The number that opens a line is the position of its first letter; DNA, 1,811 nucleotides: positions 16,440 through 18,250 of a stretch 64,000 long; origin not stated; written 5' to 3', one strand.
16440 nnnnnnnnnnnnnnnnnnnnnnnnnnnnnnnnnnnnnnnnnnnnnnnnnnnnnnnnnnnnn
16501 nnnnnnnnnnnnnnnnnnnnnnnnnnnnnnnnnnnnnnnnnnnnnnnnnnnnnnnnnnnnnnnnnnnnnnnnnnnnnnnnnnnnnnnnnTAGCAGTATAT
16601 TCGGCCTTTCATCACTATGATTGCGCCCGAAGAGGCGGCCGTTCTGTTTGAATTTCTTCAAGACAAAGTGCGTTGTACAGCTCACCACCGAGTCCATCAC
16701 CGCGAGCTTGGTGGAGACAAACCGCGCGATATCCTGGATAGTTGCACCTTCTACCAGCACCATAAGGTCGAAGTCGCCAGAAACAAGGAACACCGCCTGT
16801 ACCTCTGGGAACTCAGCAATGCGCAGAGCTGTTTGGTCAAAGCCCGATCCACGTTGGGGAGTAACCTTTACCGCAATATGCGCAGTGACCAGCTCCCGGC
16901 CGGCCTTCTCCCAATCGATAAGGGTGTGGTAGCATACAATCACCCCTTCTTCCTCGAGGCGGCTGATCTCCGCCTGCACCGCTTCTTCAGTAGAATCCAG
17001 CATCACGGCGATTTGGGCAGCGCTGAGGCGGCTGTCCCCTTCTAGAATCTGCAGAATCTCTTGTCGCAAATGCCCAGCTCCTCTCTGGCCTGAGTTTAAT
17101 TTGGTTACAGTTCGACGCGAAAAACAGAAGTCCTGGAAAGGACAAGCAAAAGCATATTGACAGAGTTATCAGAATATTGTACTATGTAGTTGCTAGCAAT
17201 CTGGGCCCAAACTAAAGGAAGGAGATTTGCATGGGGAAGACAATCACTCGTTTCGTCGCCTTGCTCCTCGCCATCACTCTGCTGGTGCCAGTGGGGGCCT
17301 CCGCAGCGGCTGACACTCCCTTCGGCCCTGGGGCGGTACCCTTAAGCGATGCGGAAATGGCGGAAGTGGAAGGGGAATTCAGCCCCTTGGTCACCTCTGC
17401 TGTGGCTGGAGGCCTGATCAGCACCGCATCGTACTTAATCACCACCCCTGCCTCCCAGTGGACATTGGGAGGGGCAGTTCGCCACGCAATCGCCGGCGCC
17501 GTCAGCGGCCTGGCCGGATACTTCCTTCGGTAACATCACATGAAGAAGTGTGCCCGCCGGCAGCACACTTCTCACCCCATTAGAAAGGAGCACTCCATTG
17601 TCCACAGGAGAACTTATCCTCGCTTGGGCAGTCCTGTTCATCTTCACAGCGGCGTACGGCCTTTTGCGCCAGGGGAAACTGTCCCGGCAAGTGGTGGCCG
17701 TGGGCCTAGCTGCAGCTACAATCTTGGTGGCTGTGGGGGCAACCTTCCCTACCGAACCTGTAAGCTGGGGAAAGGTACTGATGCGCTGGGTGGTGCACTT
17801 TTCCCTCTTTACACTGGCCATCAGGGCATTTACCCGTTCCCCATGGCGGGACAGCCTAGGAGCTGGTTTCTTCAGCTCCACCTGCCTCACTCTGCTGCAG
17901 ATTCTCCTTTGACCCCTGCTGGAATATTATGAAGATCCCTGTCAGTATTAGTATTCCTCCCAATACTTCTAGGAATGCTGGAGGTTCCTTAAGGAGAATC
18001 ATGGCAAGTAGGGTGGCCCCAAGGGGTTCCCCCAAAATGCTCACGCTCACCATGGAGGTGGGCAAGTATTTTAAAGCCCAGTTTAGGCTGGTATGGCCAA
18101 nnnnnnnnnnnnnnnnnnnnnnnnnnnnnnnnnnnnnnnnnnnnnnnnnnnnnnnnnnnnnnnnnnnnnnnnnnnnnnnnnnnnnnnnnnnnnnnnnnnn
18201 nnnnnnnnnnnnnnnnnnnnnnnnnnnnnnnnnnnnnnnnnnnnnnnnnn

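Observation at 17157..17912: Strongly promoted secreted Gly/Ala-rich peptide with a double-glycine-like motif, a hairpin, and a 3-TM partner protein: bacteriocin/immunity-like pair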

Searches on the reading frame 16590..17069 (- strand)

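Call 3: search_protein_families(library=pfam, proteins=[window:16590-17069:-], max_evalue=1)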
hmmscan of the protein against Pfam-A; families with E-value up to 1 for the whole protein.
window:16590-17069:- (160 aa): 11 families
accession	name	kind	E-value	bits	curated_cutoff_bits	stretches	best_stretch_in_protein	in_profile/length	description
PF01037.27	AsnC_trans_reg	-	1.1e-15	57.7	25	1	66-138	2-72/73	Lrp/AsnC ligand binding domain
PF13412.12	HTH_24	-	4.9e-07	29.7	21.9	1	3-44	6-47/48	Winged helix-turn-helix DNA-binding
PF08279.18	HTH_11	-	1.8e-05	25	25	1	2-45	2-46/55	HTH domain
PF13404.12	HTH_AsnC-type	-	0.00019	21.6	27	1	4-39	7-42/42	AsnC-type helix-turn-helix domain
PF13545.12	HTH_Crp_2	-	0.00027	21.3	27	1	14-46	22-55/70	Crp-like helix-turn-helix domain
PF22482.2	AsnC_trans_reg_3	-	0.0009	19.8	24.4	1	79-143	26-89/95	PF0864 C-terminal dimeric alpha+beta barrel domain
PF25212.1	HVO_A0114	-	0.021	15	27.6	1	2-44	24-66/84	HVO_A0114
PF21476.4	PF0610-like_N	-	0.036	14.7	33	1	2-35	3-35/50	PF0610-like, N-terminal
PF08281.18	Sigma70_r4_2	-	0.055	13.6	25.7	0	15-37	27-49/54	Sigma-70, region 4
PF22451.2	NirdL-like_HTH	-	0.075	13.1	27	1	18-44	20-46/47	Siroheme decarboxylase NirDL-like HTH domain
PF12802.13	MarR_2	-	0.2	12.3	27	1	10-44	16-50/61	MarR family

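Call 4: search_protein_families(library=ncbifam, proteins=[window:16590-17069:-], max_evalue=1)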
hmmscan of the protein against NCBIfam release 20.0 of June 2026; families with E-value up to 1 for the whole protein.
window:16590-17069:- (160 aa): 11 families
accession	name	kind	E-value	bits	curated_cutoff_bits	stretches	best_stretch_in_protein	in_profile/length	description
NF040947.1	trans_reg_LysM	equivalog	1.9e-16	60.1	180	1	4-139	7-135/136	HTH-type transcriptional regulator LysM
NF040820.1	trans_reg_LrpA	equivalog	6.8e-16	58.4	250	1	5-141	9-141/141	HTH-type transcriptional regulator LrpA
NF053758.1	ChrTpTrnRegChrS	equivalog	4.9e-15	55.6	250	1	3-142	17-152/158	chromate efflux transcriptional regulator ChrS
NF041395.1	TranRegLrpA1_Halo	equivalog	4.2e-14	52.7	250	1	2-139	7-140/142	HTH-type transcriptional regulator LrpA1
NF008370.0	PRK11169.1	equivalog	1.3e-11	44.4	233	1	3-146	17-159/164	leucine-responsive transcriptional regulator Lrp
NF041396.1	TranRegLrp_Halo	equivalog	4.4e-11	42.8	190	1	3-143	8-143/149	HTH-type transcriptional regulator Lrp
NF008384.0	PRK11179.1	equivalog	4.2e-08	33.2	227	1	3-138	12-144/153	transcriptional regulator AsnC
TIGR02702.1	SufR_cyano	equivalog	0.025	14.3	178.8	1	2-47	3-48/208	iron-sulfur cluster biosynthesis transcriptional regulator SufR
TIGR01884.1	cas_HTH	subfamily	0.073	12.5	60.2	1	4-46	146-188/202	CRISPR-associated CARF protein Csa3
NF033789.1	repress_SdpR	subfamily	0.087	12.7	100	1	2-45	10-52/79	autorepressor SdpR family transcription factor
NF040707.3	Siroheme_Dcarb_AhbB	equivalog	0.16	11.7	125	1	18-92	17-87/146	siroheme decarboxylase subunit beta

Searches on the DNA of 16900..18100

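Call 20: search_rna_families(source=window, start=16900, end=18100, threshold=evalue, max_evalue=1)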
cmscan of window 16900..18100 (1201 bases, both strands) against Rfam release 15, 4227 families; matches with E-value up to 1: 0.
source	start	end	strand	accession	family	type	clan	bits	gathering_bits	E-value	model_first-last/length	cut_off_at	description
